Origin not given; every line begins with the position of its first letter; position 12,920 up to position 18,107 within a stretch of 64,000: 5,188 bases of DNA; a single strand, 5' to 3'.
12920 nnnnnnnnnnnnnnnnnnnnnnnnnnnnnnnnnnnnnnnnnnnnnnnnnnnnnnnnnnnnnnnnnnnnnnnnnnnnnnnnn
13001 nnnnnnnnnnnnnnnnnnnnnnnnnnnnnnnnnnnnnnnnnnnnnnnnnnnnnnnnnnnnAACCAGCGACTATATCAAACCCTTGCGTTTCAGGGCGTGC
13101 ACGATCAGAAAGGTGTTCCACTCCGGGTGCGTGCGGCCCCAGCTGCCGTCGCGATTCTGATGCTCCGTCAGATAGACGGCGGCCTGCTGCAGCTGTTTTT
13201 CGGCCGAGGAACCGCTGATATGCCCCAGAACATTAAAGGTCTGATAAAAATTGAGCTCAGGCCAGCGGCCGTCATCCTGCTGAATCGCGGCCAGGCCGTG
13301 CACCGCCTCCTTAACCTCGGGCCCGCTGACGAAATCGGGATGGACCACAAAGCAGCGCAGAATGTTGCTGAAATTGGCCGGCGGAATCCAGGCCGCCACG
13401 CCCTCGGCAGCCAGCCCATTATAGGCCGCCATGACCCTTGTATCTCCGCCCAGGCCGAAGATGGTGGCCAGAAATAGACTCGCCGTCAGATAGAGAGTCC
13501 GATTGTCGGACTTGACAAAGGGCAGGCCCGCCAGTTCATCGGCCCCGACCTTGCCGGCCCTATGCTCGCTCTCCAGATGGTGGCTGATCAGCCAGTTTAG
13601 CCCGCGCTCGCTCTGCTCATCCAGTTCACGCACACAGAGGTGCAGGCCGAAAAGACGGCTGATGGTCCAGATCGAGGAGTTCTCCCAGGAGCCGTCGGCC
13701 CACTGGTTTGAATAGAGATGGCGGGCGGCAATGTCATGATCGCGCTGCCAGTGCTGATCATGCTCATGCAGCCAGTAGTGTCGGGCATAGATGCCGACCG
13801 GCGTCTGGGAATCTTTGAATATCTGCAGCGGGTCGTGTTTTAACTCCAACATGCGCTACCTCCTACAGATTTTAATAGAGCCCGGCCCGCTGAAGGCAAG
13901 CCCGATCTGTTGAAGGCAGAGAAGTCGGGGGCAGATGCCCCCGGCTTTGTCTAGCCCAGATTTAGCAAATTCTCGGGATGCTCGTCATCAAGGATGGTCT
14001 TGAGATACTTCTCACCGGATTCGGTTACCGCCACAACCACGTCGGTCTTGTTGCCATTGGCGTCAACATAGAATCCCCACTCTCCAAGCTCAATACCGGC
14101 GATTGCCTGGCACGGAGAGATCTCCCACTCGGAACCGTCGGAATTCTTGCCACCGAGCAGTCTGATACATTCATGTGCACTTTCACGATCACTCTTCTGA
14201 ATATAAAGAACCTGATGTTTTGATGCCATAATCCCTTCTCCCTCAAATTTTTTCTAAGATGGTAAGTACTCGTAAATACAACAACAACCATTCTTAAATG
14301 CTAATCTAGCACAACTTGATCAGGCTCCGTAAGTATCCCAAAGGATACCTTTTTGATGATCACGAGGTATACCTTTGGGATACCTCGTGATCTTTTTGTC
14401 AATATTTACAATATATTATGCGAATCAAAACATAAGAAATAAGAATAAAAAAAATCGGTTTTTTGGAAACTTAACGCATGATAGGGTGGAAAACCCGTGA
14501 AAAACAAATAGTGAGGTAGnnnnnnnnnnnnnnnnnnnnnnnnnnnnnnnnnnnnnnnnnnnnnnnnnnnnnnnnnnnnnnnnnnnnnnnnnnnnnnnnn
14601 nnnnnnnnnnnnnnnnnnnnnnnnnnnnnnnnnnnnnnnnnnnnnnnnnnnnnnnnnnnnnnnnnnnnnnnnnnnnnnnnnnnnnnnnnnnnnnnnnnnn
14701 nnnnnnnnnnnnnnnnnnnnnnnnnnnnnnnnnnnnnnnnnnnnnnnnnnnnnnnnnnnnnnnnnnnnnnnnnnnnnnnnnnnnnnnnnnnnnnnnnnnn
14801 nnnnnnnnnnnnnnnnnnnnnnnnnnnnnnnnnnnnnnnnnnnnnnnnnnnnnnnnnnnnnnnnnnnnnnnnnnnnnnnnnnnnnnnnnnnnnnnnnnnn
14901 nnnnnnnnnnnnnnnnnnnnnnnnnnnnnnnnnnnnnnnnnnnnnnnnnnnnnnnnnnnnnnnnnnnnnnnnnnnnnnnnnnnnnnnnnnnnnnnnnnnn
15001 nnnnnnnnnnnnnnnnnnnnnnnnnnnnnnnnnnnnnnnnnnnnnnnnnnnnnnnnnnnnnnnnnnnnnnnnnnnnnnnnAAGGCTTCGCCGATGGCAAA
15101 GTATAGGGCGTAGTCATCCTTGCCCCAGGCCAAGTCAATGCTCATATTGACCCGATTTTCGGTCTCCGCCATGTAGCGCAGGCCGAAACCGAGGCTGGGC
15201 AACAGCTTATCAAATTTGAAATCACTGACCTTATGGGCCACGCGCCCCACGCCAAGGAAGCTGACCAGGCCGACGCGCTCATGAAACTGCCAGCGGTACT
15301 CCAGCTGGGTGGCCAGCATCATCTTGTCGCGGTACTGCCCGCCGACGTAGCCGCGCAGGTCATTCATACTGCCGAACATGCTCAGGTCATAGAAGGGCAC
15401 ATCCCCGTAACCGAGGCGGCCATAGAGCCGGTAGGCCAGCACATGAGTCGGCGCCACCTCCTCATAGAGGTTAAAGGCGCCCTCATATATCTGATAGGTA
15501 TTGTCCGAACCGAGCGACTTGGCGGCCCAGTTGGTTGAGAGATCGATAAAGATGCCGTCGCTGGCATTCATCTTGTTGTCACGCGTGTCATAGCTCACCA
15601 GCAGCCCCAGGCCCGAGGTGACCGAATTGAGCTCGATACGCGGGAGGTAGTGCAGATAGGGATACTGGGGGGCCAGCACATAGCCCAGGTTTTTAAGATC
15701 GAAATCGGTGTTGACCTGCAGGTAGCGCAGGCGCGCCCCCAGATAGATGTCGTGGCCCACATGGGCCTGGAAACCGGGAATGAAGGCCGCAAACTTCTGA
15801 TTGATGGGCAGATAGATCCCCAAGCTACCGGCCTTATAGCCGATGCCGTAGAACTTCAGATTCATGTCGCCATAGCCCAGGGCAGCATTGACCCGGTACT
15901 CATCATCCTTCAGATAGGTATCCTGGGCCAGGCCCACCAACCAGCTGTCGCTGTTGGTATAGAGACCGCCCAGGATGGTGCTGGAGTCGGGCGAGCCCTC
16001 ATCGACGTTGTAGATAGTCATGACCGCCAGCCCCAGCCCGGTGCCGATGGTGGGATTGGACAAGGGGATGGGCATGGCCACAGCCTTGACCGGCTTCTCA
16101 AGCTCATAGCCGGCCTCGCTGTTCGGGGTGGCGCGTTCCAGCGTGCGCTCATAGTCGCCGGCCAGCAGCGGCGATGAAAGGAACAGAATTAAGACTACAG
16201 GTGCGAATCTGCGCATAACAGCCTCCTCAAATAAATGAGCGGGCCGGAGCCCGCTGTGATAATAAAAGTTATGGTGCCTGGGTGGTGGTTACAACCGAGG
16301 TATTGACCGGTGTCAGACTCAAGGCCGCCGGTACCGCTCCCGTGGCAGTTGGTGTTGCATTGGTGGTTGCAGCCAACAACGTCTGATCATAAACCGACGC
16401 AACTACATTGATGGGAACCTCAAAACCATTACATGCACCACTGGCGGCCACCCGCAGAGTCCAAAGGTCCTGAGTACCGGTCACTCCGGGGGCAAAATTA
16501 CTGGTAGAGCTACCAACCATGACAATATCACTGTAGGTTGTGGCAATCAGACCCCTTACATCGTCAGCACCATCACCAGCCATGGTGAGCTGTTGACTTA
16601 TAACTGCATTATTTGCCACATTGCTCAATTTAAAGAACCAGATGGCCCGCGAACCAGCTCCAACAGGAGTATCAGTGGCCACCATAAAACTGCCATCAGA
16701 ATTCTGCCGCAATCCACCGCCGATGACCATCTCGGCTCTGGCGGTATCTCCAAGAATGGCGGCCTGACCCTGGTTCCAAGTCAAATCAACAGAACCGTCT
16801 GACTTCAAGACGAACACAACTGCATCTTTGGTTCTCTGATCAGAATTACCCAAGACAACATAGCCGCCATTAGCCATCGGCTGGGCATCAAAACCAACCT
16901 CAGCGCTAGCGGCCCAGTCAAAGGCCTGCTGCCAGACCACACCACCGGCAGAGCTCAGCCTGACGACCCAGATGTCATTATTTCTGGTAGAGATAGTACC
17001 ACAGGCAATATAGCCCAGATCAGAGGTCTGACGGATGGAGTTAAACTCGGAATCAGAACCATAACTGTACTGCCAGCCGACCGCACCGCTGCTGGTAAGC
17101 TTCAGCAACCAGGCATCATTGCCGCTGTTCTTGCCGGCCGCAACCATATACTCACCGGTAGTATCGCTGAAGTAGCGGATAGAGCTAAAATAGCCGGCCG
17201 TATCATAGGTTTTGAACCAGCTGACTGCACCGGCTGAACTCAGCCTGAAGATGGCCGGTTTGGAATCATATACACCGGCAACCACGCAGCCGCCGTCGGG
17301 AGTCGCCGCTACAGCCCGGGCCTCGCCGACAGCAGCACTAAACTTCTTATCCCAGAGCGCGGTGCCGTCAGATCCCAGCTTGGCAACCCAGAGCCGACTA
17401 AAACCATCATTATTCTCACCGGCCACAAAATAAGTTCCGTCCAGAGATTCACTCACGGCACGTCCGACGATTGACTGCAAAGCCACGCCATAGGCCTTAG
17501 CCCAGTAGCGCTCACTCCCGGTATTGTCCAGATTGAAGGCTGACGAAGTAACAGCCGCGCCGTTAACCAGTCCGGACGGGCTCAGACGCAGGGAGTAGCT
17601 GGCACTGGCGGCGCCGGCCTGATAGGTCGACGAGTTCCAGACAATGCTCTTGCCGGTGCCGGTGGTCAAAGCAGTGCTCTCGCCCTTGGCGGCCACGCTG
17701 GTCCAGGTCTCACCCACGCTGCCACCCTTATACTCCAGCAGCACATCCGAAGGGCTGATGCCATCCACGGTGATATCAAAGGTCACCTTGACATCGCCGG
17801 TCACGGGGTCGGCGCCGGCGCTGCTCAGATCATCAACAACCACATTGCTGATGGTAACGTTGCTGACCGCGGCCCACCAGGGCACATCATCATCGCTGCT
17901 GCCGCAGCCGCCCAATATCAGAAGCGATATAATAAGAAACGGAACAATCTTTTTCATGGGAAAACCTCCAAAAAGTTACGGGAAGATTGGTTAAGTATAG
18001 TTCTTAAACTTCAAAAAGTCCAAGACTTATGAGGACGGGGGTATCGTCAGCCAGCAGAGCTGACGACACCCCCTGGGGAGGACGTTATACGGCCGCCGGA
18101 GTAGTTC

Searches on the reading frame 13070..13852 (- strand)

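Call 37: search_protein_families(library=pfam, proteins=[window:13070-13852:-], max_evalue=0.001)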
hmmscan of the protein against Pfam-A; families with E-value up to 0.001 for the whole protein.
window:13070-13852:- (260 aa): 1 family
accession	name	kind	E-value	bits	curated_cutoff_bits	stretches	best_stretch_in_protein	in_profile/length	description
PF13243.12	SQHop_cyclase_C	-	2.2e-05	24.1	26.1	1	175-242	156-230/319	Squalene-hopene cyclase C-terminal domain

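Call 38: search_protein_families(library=padloc, proteins=[window:13070-13852:-], max_evalue=0.001)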
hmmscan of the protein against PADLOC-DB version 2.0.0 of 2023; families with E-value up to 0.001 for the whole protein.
window:13070-13852:- (260 aa): 0 families

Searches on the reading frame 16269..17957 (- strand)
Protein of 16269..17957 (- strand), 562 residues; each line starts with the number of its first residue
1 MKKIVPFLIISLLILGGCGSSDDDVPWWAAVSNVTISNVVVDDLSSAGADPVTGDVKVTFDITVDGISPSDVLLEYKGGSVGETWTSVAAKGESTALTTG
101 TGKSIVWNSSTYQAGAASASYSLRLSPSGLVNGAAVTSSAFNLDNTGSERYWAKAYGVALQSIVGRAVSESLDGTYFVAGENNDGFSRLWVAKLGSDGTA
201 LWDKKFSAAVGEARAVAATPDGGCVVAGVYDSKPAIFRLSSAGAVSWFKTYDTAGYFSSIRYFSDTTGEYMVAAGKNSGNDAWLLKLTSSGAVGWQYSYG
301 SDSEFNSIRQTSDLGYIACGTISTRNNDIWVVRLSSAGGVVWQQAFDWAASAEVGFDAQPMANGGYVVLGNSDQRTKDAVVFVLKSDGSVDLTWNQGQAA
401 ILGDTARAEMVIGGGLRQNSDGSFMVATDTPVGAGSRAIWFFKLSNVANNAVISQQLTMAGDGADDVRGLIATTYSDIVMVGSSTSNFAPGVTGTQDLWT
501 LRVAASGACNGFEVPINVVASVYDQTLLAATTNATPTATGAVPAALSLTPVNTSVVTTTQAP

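Call 19: search_protein_families(library=ncbifam, proteins=[window:16269-17957:-], max_evalue=1e-10)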
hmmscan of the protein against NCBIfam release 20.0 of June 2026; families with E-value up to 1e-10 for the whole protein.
window:16269-17957:- (562 aa): 1 family
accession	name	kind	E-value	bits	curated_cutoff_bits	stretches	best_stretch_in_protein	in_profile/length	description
TIGR02608.1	delta_60_rpt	domain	5.2e-11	42.2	76.5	0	357-399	5-50/55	delta-60 repeat domain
